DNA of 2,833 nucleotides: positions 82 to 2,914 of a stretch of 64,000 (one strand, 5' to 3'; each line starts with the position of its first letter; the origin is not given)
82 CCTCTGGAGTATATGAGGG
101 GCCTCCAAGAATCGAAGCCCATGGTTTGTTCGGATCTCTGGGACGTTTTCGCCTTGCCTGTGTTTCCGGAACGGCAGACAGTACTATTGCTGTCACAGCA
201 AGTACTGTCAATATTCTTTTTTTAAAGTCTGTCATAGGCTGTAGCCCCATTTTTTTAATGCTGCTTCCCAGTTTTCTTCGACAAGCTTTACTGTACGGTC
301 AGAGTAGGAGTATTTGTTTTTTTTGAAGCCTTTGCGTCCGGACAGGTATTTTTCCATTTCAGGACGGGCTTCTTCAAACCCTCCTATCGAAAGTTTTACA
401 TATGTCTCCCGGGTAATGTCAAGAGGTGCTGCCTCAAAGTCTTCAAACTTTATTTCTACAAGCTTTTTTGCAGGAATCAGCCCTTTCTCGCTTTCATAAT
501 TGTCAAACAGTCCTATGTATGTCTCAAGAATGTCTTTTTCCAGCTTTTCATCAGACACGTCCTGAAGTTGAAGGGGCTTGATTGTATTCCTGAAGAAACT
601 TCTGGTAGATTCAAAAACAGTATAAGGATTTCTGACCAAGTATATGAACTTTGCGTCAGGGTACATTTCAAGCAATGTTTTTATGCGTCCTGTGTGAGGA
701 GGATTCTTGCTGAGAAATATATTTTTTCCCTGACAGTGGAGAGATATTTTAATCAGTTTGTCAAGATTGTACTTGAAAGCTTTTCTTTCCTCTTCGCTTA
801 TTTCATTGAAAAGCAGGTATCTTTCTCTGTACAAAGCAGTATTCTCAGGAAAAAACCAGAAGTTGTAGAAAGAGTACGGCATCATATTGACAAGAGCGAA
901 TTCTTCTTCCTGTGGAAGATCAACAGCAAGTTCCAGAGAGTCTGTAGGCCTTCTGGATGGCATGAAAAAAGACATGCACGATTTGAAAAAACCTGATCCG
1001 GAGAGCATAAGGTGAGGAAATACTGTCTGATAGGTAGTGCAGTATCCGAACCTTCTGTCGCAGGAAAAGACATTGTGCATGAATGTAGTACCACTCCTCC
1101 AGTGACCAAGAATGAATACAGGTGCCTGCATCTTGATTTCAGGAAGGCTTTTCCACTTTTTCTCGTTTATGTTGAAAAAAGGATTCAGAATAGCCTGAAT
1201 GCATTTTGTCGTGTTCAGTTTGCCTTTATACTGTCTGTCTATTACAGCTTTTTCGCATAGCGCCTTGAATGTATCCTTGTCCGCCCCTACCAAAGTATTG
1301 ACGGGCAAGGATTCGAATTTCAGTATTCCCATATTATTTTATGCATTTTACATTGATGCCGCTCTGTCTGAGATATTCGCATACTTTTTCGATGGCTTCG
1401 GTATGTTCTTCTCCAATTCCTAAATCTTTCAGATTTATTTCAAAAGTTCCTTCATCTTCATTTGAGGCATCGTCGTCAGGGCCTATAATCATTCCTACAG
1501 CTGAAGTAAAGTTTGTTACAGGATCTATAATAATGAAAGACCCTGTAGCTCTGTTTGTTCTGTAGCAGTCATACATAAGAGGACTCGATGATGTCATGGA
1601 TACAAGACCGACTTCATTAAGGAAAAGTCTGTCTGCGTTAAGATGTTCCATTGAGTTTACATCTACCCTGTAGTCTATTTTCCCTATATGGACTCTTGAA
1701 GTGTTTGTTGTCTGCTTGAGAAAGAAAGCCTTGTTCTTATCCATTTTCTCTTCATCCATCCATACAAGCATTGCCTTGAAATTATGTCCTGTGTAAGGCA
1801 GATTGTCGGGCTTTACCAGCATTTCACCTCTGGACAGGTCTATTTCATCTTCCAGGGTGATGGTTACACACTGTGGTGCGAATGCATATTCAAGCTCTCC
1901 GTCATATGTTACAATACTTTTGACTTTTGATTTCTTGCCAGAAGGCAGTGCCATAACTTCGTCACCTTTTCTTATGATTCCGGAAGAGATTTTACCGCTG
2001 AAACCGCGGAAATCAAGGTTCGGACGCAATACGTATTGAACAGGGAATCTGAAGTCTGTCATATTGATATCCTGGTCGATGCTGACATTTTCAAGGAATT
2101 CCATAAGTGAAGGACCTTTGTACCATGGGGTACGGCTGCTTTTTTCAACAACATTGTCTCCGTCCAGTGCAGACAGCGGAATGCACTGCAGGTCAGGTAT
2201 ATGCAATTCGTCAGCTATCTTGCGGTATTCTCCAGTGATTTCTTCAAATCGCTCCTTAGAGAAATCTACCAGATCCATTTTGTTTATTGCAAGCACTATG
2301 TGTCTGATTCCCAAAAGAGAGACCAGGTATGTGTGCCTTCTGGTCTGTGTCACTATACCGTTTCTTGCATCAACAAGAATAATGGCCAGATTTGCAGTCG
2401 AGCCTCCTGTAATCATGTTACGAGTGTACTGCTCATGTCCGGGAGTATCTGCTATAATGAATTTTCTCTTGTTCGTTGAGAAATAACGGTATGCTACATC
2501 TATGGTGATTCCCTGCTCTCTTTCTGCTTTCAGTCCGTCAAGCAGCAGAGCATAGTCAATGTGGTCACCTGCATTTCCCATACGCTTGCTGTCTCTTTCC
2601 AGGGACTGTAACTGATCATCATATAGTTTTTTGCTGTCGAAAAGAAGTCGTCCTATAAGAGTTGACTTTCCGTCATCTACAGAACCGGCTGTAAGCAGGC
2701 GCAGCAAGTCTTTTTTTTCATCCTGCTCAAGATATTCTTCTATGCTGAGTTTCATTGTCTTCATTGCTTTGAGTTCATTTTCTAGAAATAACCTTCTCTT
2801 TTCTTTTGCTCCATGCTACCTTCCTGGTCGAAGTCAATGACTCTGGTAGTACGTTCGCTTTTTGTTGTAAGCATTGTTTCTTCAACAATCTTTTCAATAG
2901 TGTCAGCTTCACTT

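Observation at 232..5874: PAPS-dependent sulfotransferase wired to a dedicated PAPS-synthesis and transport operon (steroid-sulfotransferase-like locus)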

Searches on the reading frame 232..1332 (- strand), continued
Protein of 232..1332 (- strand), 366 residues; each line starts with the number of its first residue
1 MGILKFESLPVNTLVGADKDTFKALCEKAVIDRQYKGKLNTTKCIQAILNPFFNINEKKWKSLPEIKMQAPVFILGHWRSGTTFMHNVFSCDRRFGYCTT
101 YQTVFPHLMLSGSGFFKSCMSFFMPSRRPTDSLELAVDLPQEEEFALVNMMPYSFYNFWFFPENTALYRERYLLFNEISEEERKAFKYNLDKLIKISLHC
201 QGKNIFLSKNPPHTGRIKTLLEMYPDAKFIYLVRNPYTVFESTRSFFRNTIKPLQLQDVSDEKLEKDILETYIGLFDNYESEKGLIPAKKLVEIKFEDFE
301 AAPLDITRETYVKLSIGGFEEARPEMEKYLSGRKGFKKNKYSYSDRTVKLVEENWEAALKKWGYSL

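Call 64: find_homologous_proteins(query=L011:11098-12249:+)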
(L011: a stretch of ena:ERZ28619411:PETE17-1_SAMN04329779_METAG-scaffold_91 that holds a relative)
Query L011:11098-12249:+ (383 aa): 1168 proteins with E <= 0.001 among 4817 candidates; the best 120 are listed.
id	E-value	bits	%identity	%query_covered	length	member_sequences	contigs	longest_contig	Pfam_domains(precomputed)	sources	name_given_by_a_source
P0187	2.2e-261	885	99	100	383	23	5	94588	PF01103.30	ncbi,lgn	-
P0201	7.3e-219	745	84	98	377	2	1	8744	PF01103.30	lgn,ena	-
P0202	6.5e-212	722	80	98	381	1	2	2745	PF01103.30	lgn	-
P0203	2.1e-203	694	77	98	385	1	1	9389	PF01103.30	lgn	-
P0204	4.9e-203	692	75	99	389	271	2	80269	PF01103.30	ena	-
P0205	3.7e-202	690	77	98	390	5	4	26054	PF01103.30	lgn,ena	-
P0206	9.6e-202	688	77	98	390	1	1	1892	PF01103.30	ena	-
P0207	1.4e-201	688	77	98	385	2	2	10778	PF01103.30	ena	-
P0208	3.4e-201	686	77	98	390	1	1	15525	PF01103.30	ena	-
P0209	3.2e-197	673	73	99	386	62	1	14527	PF01103.30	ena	-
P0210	4.5e-197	673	74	99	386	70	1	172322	PF01103.30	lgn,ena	-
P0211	1.1e-196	672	75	98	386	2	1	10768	PF01103.30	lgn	-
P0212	4.3e-196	670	73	99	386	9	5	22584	PF01103.30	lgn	-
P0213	1.0e-184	632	53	88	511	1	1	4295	PF01103.30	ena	-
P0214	7.6e-178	610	69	99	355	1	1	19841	PF01103.30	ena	-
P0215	3.9e-165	568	62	97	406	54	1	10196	PF01103.30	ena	-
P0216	4.6e-165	567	66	93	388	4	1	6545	PF01103.30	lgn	-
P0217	6.9e-165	567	65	96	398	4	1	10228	PF01103.30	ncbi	-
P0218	1.9e-164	565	63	99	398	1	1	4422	PF01103.30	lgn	-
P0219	3.5e-164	565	63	97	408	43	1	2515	PF01103.30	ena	-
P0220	1.4e-163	563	64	97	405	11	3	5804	PF01103.30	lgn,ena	-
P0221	1.7e-163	562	62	98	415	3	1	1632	PF01103.30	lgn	-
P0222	8.1e-163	560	66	93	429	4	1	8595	PF01103.30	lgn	-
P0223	1.8e-162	559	65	93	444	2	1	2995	PF01103.30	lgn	-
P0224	2.1e-161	555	65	93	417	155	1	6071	PF01103.30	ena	-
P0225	2.6e-161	555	65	94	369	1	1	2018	PF01103.30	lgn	-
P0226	8.0e-161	553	65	93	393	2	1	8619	PF01103.30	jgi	jgi:outer membrane protein assembly factor BamA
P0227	8.4e-161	553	63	97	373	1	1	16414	PF01103.30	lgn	-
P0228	2.2e-159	549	61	97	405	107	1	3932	PF01103.30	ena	-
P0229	2.3e-159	549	64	93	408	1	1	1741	PF01103.30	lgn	-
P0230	3.3e-159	548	64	94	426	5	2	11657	PF01103.30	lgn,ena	-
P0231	3.7e-159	548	65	93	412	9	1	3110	PF01103.30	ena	-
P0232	5.3e-159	547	62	97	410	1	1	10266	PF01103.30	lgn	-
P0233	7.7e-159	547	61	99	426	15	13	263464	PF01103.30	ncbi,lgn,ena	-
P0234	3.4e-158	545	62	93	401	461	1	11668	PF01103.30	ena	-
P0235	4.6e-158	544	64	93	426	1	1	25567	PF01103.30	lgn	-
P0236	1.2e-157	543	63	93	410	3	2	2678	PF01103.30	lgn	-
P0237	4.7e-157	541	65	93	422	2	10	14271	PF01103.30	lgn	-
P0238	5.5e-157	541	61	96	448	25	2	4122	PF01103.30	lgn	-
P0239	2.3e-156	539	62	93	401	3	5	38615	PF01103.30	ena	-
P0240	2.5e-156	539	63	93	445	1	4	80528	PF01103.30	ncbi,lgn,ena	-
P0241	1.6e-155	536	63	93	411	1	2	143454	PF01103.30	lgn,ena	-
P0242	3.2e-155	535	63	93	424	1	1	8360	PF01103.30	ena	-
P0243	3.4e-155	535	63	93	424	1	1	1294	PF01103.30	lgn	-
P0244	6.5e-155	534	63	93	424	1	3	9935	PF01103.30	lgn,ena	-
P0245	6.9e-155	534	63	93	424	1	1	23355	PF01103.30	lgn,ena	-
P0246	7.0e-155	534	63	93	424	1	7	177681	PF01103.30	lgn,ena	-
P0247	8.7e-155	534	63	93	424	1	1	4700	PF01103.30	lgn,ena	-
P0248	9.3e-155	534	63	93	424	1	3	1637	PF01103.30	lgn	-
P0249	1.3e-154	533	63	93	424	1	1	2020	PF01103.30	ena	-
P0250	1.6e-154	533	62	98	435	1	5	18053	PF01103.30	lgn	-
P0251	1.8e-154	533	62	93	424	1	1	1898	PF01103.30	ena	-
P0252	1.8e-154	533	63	93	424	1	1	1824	PF01103.30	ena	-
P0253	1.8e-154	533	63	93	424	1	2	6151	PF01103.30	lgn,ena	-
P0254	2.0e-154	532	63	93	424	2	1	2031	PF01103.30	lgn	-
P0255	2.2e-154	532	63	93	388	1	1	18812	PF01103.30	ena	-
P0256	2.4e-154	532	63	93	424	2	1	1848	PF01103.30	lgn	-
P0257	2.6e-154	532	62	93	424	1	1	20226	PF01103.30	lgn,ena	-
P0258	3.1e-154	532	63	93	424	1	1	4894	PF01103.30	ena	-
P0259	3.3e-154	532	63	93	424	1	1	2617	PF01103.30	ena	-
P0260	3.4e-154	532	63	93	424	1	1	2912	PF01103.30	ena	-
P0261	3.5e-154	532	63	93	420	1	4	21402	PF01103.30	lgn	-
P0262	3.9e-154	531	62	93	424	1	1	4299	PF01103.30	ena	-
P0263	4.4e-154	531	63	93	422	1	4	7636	PF01103.30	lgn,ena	-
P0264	4.5e-154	531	62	93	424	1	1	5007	PF01103.30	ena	-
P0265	4.6e-154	531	63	93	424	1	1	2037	PF01103.30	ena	-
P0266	6.0e-154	531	63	93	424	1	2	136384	PF01103.30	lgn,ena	-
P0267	6.1e-154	531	63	93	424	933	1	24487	PF01103.30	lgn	-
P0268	6.1e-154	531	63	94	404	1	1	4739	PF01103.30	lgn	-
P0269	6.2e-154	531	63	93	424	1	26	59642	PF01103.30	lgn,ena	-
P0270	6.2e-154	531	62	93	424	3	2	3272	PF01103.30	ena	-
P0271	6.6e-154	531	63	93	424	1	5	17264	PF01103.30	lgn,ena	-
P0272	7.3e-154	531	62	93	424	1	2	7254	PF01103.30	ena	-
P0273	7.6e-154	531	63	93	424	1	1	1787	PF01103.30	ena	-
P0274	8.1e-154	530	63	93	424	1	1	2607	PF01103.30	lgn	-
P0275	8.3e-154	530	62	93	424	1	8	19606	PF01103.30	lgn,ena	-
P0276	8.5e-154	530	62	93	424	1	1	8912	PF01103.30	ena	-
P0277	8.7e-154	530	63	93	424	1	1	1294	PF01103.30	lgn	-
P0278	8.8e-154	530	62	93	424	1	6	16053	PF01103.30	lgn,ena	-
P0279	1.0e-153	530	61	93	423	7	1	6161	PF01103.30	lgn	-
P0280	1.1e-153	530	63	93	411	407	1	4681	PF01103.30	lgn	-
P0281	1.2e-153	530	62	93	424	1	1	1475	PF01103.30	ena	-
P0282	1.2e-153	530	62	93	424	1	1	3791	PF01103.30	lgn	-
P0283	1.2e-153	530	63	93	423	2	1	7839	PF01103.30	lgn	-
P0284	1.2e-153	530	62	93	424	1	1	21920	PF01103.30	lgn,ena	-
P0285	1.2e-153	530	62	93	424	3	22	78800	PF01103.30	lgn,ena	-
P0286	1.3e-153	530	63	93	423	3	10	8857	PF01103.30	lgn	-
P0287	1.3e-153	530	65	93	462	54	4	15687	PF01103.30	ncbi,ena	-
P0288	1.3e-153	530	62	93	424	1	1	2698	PF01103.30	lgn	-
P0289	1.6e-153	529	62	93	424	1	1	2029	PF01103.30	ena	-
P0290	1.7e-153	529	63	93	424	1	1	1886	PF01103.30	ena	-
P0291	1.8e-153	529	62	93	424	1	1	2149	PF01103.30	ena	-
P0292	1.8e-153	529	62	93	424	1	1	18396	PF01103.30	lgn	-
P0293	1.9e-153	529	62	93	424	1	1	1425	PF01103.30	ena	-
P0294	1.9e-153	529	62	93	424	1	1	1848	PF01103.30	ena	-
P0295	2.0e-153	529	62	93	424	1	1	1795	PF01103.30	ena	-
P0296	2.2e-153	529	62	93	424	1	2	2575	PF01103.30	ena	-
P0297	2.2e-153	529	62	93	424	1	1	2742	PF01103.30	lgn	-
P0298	2.2e-153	529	62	93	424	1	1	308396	PF01103.30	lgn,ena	-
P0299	2.2e-153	529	62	93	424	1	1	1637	PF01103.30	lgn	-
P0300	2.4e-153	529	62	93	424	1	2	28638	PF01103.30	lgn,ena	-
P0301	2.5e-153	529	62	93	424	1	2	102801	PF01103.30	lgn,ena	-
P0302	2.6e-153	529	62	93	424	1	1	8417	PF01103.30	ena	-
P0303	2.6e-153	529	62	93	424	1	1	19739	PF01103.30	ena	-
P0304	2.7e-153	529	62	93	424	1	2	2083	PF01103.30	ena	-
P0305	2.8e-153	529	62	93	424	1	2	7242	PF01103.30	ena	-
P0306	2.8e-153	529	62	93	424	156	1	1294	PF01103.30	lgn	-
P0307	2.9e-153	529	62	93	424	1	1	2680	PF01103.30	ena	-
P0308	2.9e-153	529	62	93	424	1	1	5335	PF01103.30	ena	-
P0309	3.0e-153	529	62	93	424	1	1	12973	PF01103.30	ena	-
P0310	3.1e-153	529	63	93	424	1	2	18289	PF01103.30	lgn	-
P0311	3.1e-153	529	63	93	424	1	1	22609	PF01103.30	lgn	-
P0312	3.1e-153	528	62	93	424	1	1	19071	PF01103.30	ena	-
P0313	3.2e-153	528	62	93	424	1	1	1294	PF01103.30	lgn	-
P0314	3.4e-153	528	62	93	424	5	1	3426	PF01103.30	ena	-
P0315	3.5e-153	528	62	93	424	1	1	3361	PF01103.30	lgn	-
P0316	3.6e-153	528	63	93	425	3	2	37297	PF01103.30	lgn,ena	-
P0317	3.7e-153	528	62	93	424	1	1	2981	PF01103.30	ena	-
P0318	4.1e-153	528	62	93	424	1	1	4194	PF01103.30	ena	-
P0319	4.5e-153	528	62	93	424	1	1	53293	PF01103.30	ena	-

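Call 65: find_encoding_contigs(protein=P0298, flank=9000, max_places=1)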
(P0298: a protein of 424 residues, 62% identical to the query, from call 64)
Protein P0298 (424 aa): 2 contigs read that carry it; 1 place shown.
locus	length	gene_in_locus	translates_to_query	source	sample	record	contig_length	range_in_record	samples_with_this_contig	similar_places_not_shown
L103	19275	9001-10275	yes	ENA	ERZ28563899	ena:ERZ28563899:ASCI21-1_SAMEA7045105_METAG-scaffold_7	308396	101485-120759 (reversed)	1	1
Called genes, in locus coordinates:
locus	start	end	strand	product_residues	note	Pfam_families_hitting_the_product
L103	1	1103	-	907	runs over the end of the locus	PF01326:PPDK_N, PF00391:PEP-utilizers, PF02896:PEP-utilizers_C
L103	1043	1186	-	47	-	-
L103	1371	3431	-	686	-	PF02629:CoA_binding (weak), PF13380:CoA_binding_2, PF13607:Succ_CoA_lig, PF19045:Ligase_CoA_2 (faint), PF13549:ATP-grasp_5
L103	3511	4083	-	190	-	PF02492:cobW (faint)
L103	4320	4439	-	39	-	PF01155:HypA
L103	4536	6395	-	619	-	PF00708:Acylphosphatase, PF07503:zf-HYPF, PF01300:Sua5_yciO_yrdC, PF17788:HypF_C, PF22521:HypF_C_2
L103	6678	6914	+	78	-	-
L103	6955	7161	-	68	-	-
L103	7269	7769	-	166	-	-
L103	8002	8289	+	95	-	-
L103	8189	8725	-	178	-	-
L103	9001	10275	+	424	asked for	PF01103:Omp85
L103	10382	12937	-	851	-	PF13620:CarboxypepD_reg, PF13715:CarbopepD_reg_2, PF18939:DUF5686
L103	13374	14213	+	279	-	PF08543:Phos_pyr_kin, PF00294:PfkB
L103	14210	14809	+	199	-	PF02581:TMP-TENI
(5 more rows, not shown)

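Call 66: find_encoding_contigs(protein=P0233, flank=9000, max_places=1)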
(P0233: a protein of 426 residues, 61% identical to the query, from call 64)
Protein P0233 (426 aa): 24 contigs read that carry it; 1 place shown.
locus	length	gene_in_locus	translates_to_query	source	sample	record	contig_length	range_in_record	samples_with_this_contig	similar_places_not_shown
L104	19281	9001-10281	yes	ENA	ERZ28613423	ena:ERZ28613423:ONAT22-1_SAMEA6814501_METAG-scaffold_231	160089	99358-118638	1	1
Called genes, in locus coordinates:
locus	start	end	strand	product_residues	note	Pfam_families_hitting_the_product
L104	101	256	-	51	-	PF00468:Ribosomal_L34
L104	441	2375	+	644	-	PF00884:Sulfatase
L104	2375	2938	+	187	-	PF01569:PAP2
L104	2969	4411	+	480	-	PF01546:Peptidase_M20, PF07687:M20_dimer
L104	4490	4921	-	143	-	PF03190:Thioredox_DsbH, PF00085:Thioredoxin, PF13899:Thioredoxin_7, PF13098:Thioredoxin_2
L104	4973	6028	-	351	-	PF21016:RlmN_N, PF04055:Radical_SAM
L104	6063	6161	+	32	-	-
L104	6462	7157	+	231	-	PF03544:TonB_C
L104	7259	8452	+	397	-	PF13167:GTP-bdg_N, PF16360:GTP-bdg_M, PF00025:Arf (weak), PF01926:MMR_HSR1, PF02421:FeoB_N (weak), PF04670:Gtr1_RagA (weak)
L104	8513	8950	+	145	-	PF00383:dCMP_cyt_deam_1, PF14437:MafB19-deam, PF14439:Bd3614-deam (weak)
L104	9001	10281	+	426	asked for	PF01103:Omp85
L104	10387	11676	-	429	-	PF03315:SDH_beta, PF03313:SDH_alpha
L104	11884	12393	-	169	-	PF00578:AhpC-TSA, PF08534:Redoxin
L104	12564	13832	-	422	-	PF02321:OEP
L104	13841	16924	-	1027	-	PF00873:ACR_tran, PF03176:MMPL (faint)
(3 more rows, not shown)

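Call 79: predict_structure(alignment_id=A2)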
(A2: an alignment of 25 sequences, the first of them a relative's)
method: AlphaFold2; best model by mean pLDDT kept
length: 383 residues; sequences in the alignment: 25
mean_pLDDT: 76.0   pTM: 0.74
mean pLDDT of the five models: 76.0, 74.7, 71.4, 69.6, 60.3
residues with pLDDT >= 90: 113; 70-90: 147; 50-70: 69; < 50: 54
segments of 3 or more residues with pLDDT < 50: 19-42, 46-53, 67-76, 278-280, 380-383
pLDDT, mean of each block of 10 residues (from residue 1): 70 58 35 42 47 52 50 44 65 74 83 84 80 86 91 93 96 92 92 96 83 87 95 95 88 88 92 65 54 87 88 85 88 89 84 70 68 61 37
secondary structure, 60 per line:
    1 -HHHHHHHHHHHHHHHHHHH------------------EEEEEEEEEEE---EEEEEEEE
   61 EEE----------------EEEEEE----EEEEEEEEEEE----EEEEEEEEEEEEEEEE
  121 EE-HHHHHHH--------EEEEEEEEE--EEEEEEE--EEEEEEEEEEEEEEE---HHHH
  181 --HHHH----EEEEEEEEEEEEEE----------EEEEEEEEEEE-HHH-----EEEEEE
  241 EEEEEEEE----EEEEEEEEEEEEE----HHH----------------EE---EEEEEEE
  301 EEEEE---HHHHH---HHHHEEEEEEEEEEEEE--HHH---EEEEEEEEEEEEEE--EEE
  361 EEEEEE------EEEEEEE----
elements in order: H2-20 E39-49 E53-63 E80-85 E90-100 E105-122 H124-130 E139-147 E150-156 E159-173 H177-180 H183-186 E191-204 E215-225 E235-248 E253-265 E294-305 H309-313 H317-320 E321-333 E342-355 E358-366 E373-379

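Call 81: fold_search(model_id=the predicted structure, library=pdb)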
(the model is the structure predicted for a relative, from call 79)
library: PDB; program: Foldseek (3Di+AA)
matches with E <= 10: 694; with E <= 0.001: 117
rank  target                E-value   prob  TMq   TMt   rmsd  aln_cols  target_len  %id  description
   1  4n74                  3.0e-11  1.00  0.58  0.68   5.5       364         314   12  Crystal Structure of Outer Membrane Protein TamA beta-barrel Domain in E.coli (released 2014-10-15)
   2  8us2_A                5.6e-11  1.00  0.54  0.40   6.6       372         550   14  P22121 Crystal structure of TamA from Pseudomonas aeruginosa at 3.95 Ang (released 2024-06-26)
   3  4c00                  5.9e-11  1.00  0.57  0.42   5.4       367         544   13  Crystal structure of TamA from E. coli (released 2013-09-25)
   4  8us2_B                5.9e-11  1.00  0.54  0.45   6.4       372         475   13  P22121 Crystal structure of TamA from Pseudomonas aeruginosa at 3.95 Ang (released 2024-06-26)
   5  8us1                  8.4e-11  1.00  0.54  0.40   6.6       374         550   15  P21 Crystal structure of TamA from Pseudomonas aeruginosa at 2.6 Ang (released 2024-06-26)
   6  4c4v_B                1.0e-10  1.00  0.56  0.49   6.8       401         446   12  Structure of the outer membrane protein insertase BamA with one POTRA domain. (released 2014-04-23)
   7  9cs2_A                1.4e-10  1.00  0.56  0.56   6.8       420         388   12  E. coli BamA beta-barrel bound to cyclic peptide CP3 (released 2025-04-16)
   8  8us3                  1.9e-10  1.00  0.54  0.39   6.5       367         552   14  C2 Crystal structure of TamA from Pseudomonas aeruginosa at 3.1 Ang (released 2024-06-26)
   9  7r1v_A                2.0e-10  1.00  0.53  0.55   7.5       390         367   13  Crystal structure of E.coli BamA beta-barrel in complex with dynobactin A (released 2022-09-28)
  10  6t1w_A                2.1e-10  1.00  0.55  0.31   7.3       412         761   12  Structure of E. coli BamA in complex with lipoprotein RcsF (released 2020-05-13)
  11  4k3c                  2.4e-10  1.00  0.54  0.41   7.1       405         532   13  The crystal structure of BamA from Haemophilus ducreyi lacking POTRA domains 1-3 (released 2013-09-04)
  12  9co2_A                4.2e-10  1.00  0.56  0.56   6.9       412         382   13  Crystal structure of BamA in complex with the PTB2 open-state inhibitor (anisotropic data set) (released 2025-01-15)
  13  7e4h_A                6.0e-10  1.00  0.50  0.45   7.9       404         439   12  Cryo-EM structure of the yeast mitochondrial SAM-Tom40 complex at 3.0 angstrom (released 2021-09-01)
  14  7btw_A                6.4e-10  1.00  0.51  0.55   7.3       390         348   12  The mitochondrial SAM complex from S.cere (released 2021-01-20)
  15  8sqa_A                6.7e-10  1.00  0.47  0.27   8.8       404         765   14  The cryo-EM structure of the EcBAM/EspP(beta8-12) complex (released 2024-05-08)
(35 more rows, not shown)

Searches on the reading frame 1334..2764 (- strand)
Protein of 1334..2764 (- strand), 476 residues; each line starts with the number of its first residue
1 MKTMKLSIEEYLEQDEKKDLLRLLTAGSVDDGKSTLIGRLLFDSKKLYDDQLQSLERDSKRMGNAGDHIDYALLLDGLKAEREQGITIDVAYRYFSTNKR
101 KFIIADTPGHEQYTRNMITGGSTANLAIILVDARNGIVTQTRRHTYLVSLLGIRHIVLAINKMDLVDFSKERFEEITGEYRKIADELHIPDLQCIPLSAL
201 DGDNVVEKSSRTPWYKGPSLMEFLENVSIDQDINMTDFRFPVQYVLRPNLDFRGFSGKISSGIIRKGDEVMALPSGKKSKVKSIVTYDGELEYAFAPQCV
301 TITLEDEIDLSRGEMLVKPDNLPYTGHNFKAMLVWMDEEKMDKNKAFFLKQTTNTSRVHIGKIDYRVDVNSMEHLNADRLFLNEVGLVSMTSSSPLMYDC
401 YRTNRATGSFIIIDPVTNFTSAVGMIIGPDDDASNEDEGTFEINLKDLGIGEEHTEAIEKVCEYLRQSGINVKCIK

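Call 3: search_protein_families(library=pfam, proteins=[window:1334-2764:-])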
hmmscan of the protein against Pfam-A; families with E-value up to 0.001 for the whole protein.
window:1334-2764:- (476 aa): 4 families
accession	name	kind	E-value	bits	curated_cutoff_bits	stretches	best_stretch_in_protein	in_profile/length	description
PF00009.33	GTP_EFTU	-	4.9e-43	147.4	26.5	1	20-219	3-177/188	Elongation factor Tu GTP binding domain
PF22594.2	GTP-eEF1A_C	-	1.9e-23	83.2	27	1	328-426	1-100/101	GTP-eEF1A C-terminal domain-like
PF01926.29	MMR_HSR1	-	9.1e-06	26.2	21.9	1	79-162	25-113/113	50S ribosome-binding GTPase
PF03144.31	GTP_EFTU_D2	-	3.2e-05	24.7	30.3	1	257-296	6-50/73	Elongation factor Tu domain 2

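Call 4: search_protein_families(library=ncbifam, proteins=[window:1334-2764:-])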
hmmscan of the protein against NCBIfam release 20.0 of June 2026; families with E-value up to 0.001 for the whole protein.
window:1334-2764:- (476 aa): 35 families (the best 25 are shown)
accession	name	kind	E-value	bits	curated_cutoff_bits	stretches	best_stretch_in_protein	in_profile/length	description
NF004035.0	PRK05506.1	subfamily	2.9e-213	709.7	715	1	5-444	9-448/632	bifunctional sulfate adenylyltransferase subunit 1/adenylylsulfate kinase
NF003478.0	PRK05124.1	equivalog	5.2e-212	704.6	590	1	5-459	12-466/475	sulfate adenylyltransferase subunit CysN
TIGR02034.1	CysN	subfamily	1.5e-185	617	336.1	1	21-426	1-406/406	sulfate adenylyltransferase, large subunit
NF008969.0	PRK12317.1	subfamily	9.3e-80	268.3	502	1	16-427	3-419/426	elongation factor 1-alpha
TIGR00483.1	EF-1_alpha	equivalog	9.7e-73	245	540.1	1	17-427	4-420/427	translation elongation factor EF-1 subunit alpha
TIGR00475.1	selB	equivalog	7.3e-32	110.8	242.25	1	79-333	29-272/581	selenocysteine-specific translation elongation factor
NF000766.0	PRK00049.1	subfamily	4.3e-30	104.8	449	1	22-348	14-326/396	elongation factor Tu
NF009373.0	PRK12736.1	subfamily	7.3e-30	104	452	1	17-349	9-325/394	elongation factor Tu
NF009372.0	PRK12735.1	subfamily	1.5e-28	99.7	479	1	69-349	45-327/396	elongation factor Tu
TIGR00485.1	EF-Tu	equivalog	8.1e-28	97.2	522.4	1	18-349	10-325/394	elongation factor Tu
TIGR03680.1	eif2g_arch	equivalog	2e-15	57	514.5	1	25-205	10-185/407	translation initiation factor IF-2 subunit gamma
NF003077.0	PRK04000.1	equivalog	3e-15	56.3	315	1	22-205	11-189/412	translation initiation factor IF-2 subunit gamma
TIGR01394.1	TypA_BipA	equivalog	3.9e-12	45.2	757.3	1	29-282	10-248/594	translational GTPase TypA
TIGR01393.1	lepA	equivalog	5.2e-12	44.9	533.9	1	72-205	37-168/595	translation elongation factor 4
NF033148.1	tet_protect_M_W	exception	4.5e-11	41.8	1100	1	29-168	12-135/639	TetM/TetW/TetO/TetS family tetracycline resistance ribosomal protection protein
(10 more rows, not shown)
